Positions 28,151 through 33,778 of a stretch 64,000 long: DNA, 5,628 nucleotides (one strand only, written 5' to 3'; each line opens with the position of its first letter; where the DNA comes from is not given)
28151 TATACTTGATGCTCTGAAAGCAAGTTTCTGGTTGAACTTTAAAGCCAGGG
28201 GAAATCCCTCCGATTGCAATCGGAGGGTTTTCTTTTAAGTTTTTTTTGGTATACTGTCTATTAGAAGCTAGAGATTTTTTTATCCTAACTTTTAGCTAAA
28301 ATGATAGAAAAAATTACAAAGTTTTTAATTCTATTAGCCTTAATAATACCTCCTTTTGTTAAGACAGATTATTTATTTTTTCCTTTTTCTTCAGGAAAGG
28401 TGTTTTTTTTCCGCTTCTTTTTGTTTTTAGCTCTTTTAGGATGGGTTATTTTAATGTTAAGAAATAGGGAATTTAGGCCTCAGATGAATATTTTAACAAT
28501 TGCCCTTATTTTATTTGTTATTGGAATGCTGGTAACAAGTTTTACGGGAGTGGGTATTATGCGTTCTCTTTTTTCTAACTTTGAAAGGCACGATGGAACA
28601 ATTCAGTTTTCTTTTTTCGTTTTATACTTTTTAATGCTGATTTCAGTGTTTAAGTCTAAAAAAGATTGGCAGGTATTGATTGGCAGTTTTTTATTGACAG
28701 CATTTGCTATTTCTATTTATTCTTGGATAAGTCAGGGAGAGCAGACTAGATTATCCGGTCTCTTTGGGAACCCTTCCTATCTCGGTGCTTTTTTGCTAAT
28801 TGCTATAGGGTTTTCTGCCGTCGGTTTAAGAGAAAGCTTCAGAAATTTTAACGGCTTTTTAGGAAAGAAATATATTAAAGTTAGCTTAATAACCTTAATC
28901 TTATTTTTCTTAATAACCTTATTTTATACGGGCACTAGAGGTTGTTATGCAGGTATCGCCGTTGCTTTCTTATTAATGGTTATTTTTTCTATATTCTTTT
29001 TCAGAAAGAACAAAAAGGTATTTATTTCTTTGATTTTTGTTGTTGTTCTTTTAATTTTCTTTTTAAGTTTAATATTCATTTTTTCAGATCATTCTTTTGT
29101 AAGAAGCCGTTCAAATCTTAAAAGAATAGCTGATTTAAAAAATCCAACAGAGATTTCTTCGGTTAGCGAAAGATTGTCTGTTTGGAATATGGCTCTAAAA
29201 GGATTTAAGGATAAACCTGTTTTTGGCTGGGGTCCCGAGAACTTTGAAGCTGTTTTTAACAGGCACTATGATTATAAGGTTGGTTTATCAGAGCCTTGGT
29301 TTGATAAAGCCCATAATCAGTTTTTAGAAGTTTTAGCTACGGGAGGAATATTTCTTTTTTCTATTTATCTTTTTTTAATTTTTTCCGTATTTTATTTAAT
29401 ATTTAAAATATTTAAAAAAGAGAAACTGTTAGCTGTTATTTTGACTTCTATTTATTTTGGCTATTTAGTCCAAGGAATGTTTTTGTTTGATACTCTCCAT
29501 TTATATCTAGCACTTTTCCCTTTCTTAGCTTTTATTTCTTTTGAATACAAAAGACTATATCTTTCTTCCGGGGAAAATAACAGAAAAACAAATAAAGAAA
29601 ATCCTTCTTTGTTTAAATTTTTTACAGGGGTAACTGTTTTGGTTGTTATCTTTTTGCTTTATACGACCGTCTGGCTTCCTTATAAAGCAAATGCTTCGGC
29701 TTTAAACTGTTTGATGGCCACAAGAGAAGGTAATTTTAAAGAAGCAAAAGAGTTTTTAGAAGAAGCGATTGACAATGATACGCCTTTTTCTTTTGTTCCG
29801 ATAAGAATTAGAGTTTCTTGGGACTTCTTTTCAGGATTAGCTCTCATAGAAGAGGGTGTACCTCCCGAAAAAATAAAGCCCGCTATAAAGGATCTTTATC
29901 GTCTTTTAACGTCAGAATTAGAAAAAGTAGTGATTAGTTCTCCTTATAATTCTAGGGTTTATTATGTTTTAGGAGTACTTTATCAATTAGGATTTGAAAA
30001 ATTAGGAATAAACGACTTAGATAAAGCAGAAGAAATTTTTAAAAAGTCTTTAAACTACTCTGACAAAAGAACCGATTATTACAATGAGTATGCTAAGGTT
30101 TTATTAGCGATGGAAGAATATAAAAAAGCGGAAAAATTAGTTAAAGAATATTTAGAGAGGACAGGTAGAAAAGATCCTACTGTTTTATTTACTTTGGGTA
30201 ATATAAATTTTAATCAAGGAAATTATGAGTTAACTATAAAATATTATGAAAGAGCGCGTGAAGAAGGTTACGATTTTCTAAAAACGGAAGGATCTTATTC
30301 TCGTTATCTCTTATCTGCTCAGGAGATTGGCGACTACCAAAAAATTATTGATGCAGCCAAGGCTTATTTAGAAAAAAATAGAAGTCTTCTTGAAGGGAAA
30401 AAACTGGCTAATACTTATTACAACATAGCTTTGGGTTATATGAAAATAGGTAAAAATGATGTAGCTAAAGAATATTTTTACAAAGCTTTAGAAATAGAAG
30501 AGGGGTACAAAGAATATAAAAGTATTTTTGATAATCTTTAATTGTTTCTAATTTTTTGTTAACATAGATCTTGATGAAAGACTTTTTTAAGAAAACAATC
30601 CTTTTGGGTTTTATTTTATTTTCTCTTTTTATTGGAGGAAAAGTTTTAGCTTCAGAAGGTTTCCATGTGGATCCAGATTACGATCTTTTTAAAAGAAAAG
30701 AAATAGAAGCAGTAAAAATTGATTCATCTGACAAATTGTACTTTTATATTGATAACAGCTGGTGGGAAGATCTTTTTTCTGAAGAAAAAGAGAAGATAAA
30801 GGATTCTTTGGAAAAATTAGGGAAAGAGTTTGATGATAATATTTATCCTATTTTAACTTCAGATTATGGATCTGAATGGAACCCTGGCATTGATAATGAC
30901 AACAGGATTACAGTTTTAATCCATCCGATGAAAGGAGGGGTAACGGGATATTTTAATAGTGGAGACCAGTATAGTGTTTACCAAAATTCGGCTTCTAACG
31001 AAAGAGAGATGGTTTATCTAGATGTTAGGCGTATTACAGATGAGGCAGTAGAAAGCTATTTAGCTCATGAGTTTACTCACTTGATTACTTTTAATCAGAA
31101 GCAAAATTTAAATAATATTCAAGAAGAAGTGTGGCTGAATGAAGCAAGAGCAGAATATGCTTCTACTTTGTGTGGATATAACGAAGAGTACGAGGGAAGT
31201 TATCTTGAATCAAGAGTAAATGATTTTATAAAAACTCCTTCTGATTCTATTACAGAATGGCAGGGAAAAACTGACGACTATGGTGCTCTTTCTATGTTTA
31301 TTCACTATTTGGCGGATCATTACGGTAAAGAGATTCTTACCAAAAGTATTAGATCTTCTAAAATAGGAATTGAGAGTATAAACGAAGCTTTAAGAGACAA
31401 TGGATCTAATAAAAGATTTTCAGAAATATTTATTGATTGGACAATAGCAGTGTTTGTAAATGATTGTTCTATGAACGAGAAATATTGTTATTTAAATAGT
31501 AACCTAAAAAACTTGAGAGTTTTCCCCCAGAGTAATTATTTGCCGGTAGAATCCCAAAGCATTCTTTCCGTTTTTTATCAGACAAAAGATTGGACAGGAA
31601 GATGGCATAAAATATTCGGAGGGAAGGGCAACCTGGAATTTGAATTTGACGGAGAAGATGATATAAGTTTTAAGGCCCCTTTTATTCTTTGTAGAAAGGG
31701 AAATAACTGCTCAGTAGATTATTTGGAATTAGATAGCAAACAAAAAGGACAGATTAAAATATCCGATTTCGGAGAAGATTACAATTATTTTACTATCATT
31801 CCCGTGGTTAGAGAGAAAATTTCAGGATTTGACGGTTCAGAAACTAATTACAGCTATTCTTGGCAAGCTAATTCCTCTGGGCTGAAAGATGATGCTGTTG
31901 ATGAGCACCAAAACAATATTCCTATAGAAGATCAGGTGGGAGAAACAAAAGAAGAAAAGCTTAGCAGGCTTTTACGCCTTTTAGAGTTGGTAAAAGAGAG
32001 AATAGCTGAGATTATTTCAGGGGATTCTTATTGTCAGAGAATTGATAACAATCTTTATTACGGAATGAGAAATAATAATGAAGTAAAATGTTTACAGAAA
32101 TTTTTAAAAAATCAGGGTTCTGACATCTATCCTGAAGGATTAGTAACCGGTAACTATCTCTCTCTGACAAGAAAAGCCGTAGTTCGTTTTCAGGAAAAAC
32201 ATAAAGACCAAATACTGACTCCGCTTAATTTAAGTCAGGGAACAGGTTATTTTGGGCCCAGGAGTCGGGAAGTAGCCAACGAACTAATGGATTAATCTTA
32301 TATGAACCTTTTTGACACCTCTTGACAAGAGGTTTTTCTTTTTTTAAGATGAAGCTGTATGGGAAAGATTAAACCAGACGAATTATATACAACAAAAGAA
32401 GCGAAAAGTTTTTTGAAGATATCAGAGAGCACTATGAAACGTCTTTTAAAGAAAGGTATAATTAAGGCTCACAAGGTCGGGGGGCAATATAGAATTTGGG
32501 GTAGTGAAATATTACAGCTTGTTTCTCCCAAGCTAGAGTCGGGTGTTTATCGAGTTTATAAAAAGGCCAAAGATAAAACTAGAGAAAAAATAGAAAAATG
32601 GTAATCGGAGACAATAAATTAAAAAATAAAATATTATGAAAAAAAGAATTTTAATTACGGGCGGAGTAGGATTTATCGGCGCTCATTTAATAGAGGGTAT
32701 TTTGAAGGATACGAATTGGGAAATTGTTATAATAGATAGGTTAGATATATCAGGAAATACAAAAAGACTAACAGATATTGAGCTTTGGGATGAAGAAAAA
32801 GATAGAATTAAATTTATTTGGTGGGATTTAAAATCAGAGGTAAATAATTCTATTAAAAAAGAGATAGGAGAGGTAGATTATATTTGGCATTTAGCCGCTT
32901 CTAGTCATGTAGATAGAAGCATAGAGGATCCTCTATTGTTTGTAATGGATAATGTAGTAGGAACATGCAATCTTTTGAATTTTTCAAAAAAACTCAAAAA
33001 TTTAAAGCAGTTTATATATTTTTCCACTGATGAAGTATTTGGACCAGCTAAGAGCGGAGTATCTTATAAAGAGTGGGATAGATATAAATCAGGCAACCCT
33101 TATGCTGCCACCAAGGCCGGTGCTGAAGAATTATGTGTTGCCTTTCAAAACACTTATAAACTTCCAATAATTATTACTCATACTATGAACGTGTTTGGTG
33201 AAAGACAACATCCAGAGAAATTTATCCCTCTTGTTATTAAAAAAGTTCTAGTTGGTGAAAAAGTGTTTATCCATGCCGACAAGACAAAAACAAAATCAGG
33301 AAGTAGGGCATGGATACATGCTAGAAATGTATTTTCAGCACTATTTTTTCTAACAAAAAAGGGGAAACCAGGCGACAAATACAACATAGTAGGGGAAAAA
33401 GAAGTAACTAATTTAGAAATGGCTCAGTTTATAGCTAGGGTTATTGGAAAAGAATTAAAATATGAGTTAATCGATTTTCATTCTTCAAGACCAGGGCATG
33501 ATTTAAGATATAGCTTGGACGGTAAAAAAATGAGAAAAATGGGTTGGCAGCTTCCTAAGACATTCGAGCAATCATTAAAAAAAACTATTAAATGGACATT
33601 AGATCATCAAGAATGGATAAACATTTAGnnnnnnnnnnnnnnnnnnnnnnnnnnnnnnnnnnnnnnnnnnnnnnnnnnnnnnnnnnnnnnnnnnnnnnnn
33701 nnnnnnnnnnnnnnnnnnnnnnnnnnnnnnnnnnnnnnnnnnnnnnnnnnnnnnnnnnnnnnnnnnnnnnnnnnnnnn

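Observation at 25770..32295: Candidate S-layer/major surface glycoprotein locus: strong promoter, long structured leader, atypical-composition S/T-rich PGBD protein, then a Wzy_C-TPR membrane protein and a PGBD metalloprotease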

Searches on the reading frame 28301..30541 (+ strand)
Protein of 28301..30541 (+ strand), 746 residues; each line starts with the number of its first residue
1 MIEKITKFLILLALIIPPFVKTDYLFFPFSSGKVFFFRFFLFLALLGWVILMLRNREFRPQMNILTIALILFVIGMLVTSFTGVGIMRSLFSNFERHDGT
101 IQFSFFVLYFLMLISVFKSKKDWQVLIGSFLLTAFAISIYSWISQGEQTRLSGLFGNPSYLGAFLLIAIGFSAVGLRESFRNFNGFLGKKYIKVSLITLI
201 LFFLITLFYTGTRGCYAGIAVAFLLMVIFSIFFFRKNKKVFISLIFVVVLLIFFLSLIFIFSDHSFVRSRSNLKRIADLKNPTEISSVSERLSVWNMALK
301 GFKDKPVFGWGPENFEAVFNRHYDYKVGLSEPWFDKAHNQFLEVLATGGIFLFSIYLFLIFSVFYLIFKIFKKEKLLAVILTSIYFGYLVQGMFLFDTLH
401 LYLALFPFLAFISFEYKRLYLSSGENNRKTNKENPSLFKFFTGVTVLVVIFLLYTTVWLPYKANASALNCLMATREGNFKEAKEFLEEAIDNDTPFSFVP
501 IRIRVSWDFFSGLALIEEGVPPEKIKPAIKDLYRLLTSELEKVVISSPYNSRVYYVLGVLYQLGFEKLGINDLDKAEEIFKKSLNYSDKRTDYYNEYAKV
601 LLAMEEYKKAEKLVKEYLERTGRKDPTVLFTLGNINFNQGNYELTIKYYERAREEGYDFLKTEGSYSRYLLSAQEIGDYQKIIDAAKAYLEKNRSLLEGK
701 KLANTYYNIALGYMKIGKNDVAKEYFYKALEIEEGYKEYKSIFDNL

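Call 6: search_protein_families(library=pfam, proteins=[window:28301-30541:+], max_evalue=0.01)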
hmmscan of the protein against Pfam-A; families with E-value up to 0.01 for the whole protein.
window:28301-30541:+ (746 aa): 13 families
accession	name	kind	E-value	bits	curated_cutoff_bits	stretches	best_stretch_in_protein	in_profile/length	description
PF04932.20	Wzy_C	-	4.8e-25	88.5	31.7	1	200-357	3-149/149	O-Antigen ligase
PF13424.12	TPR_12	-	1.7e-13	51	30.1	2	673-732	13-74/77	Tetratricopeptide repeat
PF07719.23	TPR_2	-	6.7e-13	48.1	27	0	627-654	2-29/34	Tetratricopeptide repeat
PF13181.12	TPR_8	-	7.9e-13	47.9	25.7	1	703-734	1-32/34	Tetratricopeptide repeat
PF00515.34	TPR_1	-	3.5e-11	42.8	27.8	2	628-653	3-28/34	Tetratricopeptide repeat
PF13428.12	TPR_14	-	5e-08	33.3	23.5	0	594-634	4-43/44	Tetratricopeptide repeat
PF14559.12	TPR_19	-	2.5e-07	31.4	25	1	572-621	6-55/68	Tetratricopeptide repeat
PF23914.1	TPR_CcmH_CycH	-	8.4e-07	29.4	42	1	568-652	61-147/158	Cytochrome c-type biogenesis protein H TPR domain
PF13432.12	TPR_16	-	4.5e-05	24.2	32.7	1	598-654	4-59/65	Tetratricopeptide repeat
PF13431.12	TPR_17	-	4.5e-05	23.9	24.4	0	541-577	3-33/34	Tetratricopeptide repeat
PF13374.12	TPR_10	-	0.00023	21.5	27.5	0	703-732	2-31/42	Tetratricopeptide repeat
PF13174.12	TPR_6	-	0.0012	19.8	26.3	0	628-654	2-28/33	Tetratricopeptide repeat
PF12895.13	ANAPC3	-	0.0016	19.1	27.2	0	572-650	4-80/82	Anaphase-promoting complex, cyclosome, subunit 3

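Call 55: search_solved_structures(query=window:28301-30541:+, max_evalue=1)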
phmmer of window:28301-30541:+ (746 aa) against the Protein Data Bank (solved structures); distinct sequences matched with E-value up to 1: 40.
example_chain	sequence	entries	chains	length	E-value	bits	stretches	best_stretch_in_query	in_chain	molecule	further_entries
9qhb_A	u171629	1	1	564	3.5e-16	62.3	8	629-734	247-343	Engineered tetratricopeptide repeat protein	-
8bu0_A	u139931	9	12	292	2e-15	59.8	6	629-741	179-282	Consensus tetratricopeptide repeat protein | Crystal structure of an 8-repeat consensus TPR superhelix with Zinc. | Monomer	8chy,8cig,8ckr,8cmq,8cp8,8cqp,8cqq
9qhc_A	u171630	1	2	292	2.6e-09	39.6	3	629-734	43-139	Engineered tetratricopeptide repeat protein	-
2fo7_A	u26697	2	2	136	3.5e-07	32.6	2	629-733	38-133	SYNTHETIC CONSENSUS TPR PROTEIN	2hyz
8ch0_A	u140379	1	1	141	3.5e-07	32.6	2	628-733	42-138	Consensus tetratricopeptide repeat protein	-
7obi_A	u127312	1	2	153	6.4e-05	25.1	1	570-654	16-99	CTPR-rv4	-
7tpg_B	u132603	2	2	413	7.1e-05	25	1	198-365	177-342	Putative cell surface polysaccharide polymerase/ligase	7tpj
1na0_A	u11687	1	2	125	0.00014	24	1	629-741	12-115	designed protein CTPR3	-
6vbu_4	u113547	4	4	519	0.0015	20.6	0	568-649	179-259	Bardet-Biedl syndrome 4 protein homolog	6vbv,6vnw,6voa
4xi0_A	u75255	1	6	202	0.0016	20.5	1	532-610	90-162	Magnetosome protein MamA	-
4rg6_A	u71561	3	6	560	0.0018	20.3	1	545-733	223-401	Cell division cycle protein 27 homolog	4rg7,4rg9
5lfl_A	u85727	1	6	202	0.0019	20.2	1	532-610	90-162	Magnetosome protein MamA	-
3kd7_A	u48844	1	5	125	0.0021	20.1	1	627-695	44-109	CTPR390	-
8ump_A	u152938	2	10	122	0.0023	20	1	629-740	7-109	T33-ml35-redesigned-TPR-domain-fold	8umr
2avp_A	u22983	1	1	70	0.0023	20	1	703-732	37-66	synthetic consensus TPR protein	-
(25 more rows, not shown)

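Call 57: search_protein_families(library=ncbifam, proteins=[window:28301-30541:+], max_evalue=0.1)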
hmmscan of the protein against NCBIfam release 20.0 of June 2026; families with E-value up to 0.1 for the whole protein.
window:28301-30541:+ (746 aa): 14 families
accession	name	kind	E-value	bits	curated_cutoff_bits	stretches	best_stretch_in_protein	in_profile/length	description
TIGR00947.1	2A73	equivalog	1.2e-13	50.9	366.4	1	41-373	45-371/425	IctB family putative bicarbonate transporter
TIGR02521.1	type_IV_pilW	equivalog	3.4e-12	46.4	154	2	538-654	52-163/234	type IV pilus biogenesis/stability protein PilW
TIGR03097.1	PEP_O_lig_1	hypoth_equivalog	1.4e-11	43.9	188.1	1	34-375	43-356/408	putative O-glycosylation ligase, exosortase A system-associated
NF040959.1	MamA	equivalog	1.1e-09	38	200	1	587-734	33-170/204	magnetosome protein MamA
TIGR02917.1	PEP_TPR_lipo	equivalog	9.8e-07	27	312.2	1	520-688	87-255/899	XrtA/PEP-CTERM system TPR-repeat protein PrsT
NF047558.1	TPR_END_plus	domain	1.3e-05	25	32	1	706-739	2-35/56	TPR end-of-group domain-containing protein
NF033920.0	C39_PA2778_fam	equivalog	1.9e-05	24.2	150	1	566-618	199-251/255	PA2778 family cysteine peptidase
NF002725.1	PRK02603.1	equivalog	0.0022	18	143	1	665-732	37-101/173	photosystem I assembly protein Ycf3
TIGR02552.1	LcrH_SycD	equivalog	0.0044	16.7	104.8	0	558-645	19-105/136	SycD/LcrH family type III secretion system chaperone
NF033762.1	social_mot_Tgl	equivalog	0.0096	15.3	225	0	560-723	34-190/252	social motility TPR repeat lipoprotein Tgl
NF008757.0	PRK11788.1-5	equivalog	0.042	13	363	0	586-661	175-249/388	lipopolysaccharide assembly protein LapB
NF008756.0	PRK11788.1-4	equivalog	0.047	12.7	474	0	587-660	176-248/389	lipopolysaccharide assembly protein LapB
TIGR02795.1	tol_pal_ybgF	equivalog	0.051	14.2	90.1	0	594-652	5-65/119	tol-pal system protein YbgF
NF008753.0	PRK11788.1-1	equivalog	0.058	12.5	395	0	561-616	111-239/389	lipopolysaccharide assembly protein LapB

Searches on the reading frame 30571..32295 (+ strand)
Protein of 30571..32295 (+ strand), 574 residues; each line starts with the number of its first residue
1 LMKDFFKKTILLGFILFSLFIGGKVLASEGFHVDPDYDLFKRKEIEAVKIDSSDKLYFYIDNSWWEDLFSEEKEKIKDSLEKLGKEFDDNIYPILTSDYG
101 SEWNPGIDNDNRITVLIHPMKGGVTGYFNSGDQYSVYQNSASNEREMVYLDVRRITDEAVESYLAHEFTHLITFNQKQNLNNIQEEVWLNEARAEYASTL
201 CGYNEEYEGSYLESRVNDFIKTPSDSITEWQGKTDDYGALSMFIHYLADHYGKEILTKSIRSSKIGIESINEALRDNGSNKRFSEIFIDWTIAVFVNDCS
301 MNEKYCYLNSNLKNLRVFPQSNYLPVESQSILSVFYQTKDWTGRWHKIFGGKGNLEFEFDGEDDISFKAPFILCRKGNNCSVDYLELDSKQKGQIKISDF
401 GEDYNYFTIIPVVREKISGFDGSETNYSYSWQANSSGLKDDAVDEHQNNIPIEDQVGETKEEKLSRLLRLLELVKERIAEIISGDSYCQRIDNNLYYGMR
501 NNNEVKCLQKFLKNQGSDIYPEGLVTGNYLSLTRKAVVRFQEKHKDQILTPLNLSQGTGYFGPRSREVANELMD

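Call 6: search_protein_families(library=pfam, proteins=[window:30571-32295:+], max_evalue=0.01)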
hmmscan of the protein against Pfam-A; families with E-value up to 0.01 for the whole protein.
window:30571-32295:+ (574 aa): 3 families
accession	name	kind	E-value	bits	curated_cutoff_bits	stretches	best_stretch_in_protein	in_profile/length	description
PF01471.23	PG_binding_1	-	2e-05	25.1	23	1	502-544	2-41/57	Putative peptidoglycan binding domain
PF09094.16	AmyA-A_glucT_m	-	0.0046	17.8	27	0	504-538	36-70/80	Alpha-amylase/4-alpha-glucanotransferase, middle domain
PF10026.15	DUF2268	-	0.0093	15.9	23.6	0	145-224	50-134/195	Predicted Zn-dependent protease (DUF2268)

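Call 56: search_solved_structures(query=window:30571-32295:+, max_evalue=10)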
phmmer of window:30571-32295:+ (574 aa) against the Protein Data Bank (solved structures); distinct sequences matched with E-value up to 10: 0.

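Call 57: search_protein_families(library=ncbifam, proteins=[window:30571-32295:+], max_evalue=0.1)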
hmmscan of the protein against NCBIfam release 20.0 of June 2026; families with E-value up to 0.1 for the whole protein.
window:30571-32295:+ (574 aa): 3 families
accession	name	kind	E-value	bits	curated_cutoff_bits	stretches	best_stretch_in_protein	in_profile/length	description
NF045524.1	MXAN_6640_HExxH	subfamily_domain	1.3e-06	28.4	140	1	157-312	108-260/290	MXAN_6640 family putative metalloprotease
NF033876.2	flagella_HExxH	equivalog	9.3e-05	22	205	1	159-291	128-245/384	flagellinolysin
NF052336.1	PdgHdaseHSB100310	equivalog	0.021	14.2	500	1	377-444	130-195/316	peptidoglycan hydrolase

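Call 83: find_homologous_proteins(query=window:30571-32295:+, max_evalue=1e-10)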
Query window:30571-32295:+ (574 aa): 1919 proteins with E <= 1e-10 among 8000 candidates; the best 120 are listed.
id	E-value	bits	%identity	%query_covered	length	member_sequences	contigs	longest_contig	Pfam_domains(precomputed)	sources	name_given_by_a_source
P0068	0.0e+0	1313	100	100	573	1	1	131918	-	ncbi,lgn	-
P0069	5.3e-281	952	70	100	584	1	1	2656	-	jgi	-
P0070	6.1e-233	793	60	98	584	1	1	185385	PF01471.24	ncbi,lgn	-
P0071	6.8e-229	780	61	96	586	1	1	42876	PF01471.24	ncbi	-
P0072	9.7e-201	687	54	97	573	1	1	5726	-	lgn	-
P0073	1.8e-200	686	54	96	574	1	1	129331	-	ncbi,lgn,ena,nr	ncbi:peptidoglycan-binding protein [Patescibacteria group bacterium]|nr:peptidoglycan-binding protei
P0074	3.8e-200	685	56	95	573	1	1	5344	-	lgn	-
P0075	4.6e-199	681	54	97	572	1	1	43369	-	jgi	-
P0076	8.4e-197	674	52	98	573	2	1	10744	-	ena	-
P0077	1.3e-194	666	53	95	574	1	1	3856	-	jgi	-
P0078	2.8e-194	665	53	98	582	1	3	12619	-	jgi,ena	-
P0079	1.6e-193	663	53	99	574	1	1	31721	-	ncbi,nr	ncbi:MAG: hypothetical protein QME61_00100 [Patescibacteria group bacterium]|nr:hypothetical protein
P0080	4.7e-192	658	51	99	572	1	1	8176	PF01471.24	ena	-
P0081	1.0e-191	657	51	99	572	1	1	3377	PF01471.24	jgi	-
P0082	1.2e-191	657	54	95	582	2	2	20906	PF01471.24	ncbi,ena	-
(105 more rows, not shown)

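Call 84: find_encoding_contigs(protein=P0068, flank=1000, max_places=2)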
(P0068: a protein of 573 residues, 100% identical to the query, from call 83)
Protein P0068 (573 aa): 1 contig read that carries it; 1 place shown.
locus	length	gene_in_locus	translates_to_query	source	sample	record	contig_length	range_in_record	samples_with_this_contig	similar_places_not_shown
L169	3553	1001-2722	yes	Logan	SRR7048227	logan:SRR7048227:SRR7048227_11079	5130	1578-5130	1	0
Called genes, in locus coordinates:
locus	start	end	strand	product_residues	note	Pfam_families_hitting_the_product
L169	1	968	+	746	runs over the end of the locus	PF04932:Wzy_C, PF07719:TPR_2 (faint), PF13424:TPR_12 (faint), PF00515:TPR_1 (faint), PF13181:TPR_8 (faint), PF13428:TPR_14 (faint), PF14559:TPR_19 (faint), PF23914:TPR_CcmH_CycH (weak)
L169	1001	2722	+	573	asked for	-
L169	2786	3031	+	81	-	PF12728:HTH_17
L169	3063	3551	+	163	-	?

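Call 93: predict_structure(alignment_id=A5)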
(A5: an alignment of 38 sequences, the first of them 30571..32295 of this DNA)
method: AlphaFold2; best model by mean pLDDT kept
length: 574 residues; sequences in the alignment: 38
mean_pLDDT: 80.9   pTM: 0.69
mean pLDDT of the five models: 80.9, 80.2, 78.8, 77.7, 75.6
residues with pLDDT >= 90: 250; 70-90: 190; 50-70: 81; < 50: 53
segments of 3 or more residues with pLDDT < 50: 20-25, 130-141, 439-456, 479-486, 523-527
pLDDT, mean of each block of 10 residues (from residue 1): 59 57 60 86 92 93 95 96 97 94 62 90 69 41 69 92 93 78 76 94 90 91 81 83 96 94 89 95 95 94 94 89 80 86 91 93 91 88 94 94 91 78 80 77 32 50 64 55 52 67 74 85 51 85 93 87 90 80
secondary structure, 60 per line:
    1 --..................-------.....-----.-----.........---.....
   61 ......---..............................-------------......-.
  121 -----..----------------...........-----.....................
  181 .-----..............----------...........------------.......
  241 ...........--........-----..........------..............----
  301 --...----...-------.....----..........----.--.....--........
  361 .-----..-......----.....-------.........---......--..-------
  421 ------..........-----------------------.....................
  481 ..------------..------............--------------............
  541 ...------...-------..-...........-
elements in order: H3-20 E28-32 E44-52 E56-61 H62-66 H70-99 E113-118 E147-151 H160-181 H187-200 H211-221 H234-251 H254-261 H267-276 H283-296 E320-324 E329-338 E346-350 E353-361 E370-375 E380-384 E392-400 E404-409 E427-436 H460-482 H503-514 H529-543 H563-573

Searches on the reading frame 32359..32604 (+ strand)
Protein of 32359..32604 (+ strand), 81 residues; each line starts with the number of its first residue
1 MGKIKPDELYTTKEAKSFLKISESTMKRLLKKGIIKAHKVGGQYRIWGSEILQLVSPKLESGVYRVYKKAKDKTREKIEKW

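Call 6: search_protein_families(library=pfam, proteins=[window:32359-32604:+], max_evalue=0.01)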
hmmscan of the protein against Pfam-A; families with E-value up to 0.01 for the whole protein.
window:32359-32604:+ (81 aa): 1 family
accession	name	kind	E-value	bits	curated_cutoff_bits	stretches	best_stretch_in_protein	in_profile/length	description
PF12728.13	HTH_17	-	8.5e-12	45.6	27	1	9-54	1-46/51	Helix-turn-helix domain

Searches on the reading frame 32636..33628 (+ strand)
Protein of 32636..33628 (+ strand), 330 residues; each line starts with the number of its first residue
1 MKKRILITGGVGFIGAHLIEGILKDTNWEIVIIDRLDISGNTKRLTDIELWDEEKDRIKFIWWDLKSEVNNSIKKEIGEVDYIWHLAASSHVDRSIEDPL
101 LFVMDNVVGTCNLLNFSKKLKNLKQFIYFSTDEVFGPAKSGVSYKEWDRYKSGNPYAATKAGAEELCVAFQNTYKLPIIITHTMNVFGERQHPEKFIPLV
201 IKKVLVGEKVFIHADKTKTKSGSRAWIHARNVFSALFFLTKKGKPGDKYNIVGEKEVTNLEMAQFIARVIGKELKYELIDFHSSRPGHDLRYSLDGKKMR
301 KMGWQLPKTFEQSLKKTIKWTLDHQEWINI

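Call 53: search_protein_families(library=pfam, proteins=[window:32636-33628:+], max_evalue=0.00001)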
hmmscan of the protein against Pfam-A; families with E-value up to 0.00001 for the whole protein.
window:32636-33628:+ (330 aa): 6 families
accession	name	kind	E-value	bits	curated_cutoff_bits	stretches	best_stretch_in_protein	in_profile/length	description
PF16363.11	GDP_Man_Dehyd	-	1.2e-51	176.6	27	1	6-317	1-332/332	GDP-mannose 4,6 dehydratase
PF01370.27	Epimerase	-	1.5e-47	162.5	20.9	1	5-251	1-239/240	NAD dependent epimerase/dehydratase family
PF07993.18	NAD_binding_4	-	6.2e-21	75.1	20.1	1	7-190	1-211/258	Male sterility protein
PF01073.25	3Beta_HSD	-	6.7e-17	61.9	22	1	6-234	1-223/280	3-beta hydroxysteroid dehydrogenase/isomerase family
PF04321.23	RmlD_sub_bind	-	1.1e-15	58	27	1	4-319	2-283/287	RmlD substrate binding domain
PF02719.21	Polysacc_synt_2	-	2.8e-14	53.4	20.2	1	5-138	1-135/293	Polysaccharide biosynthesis protein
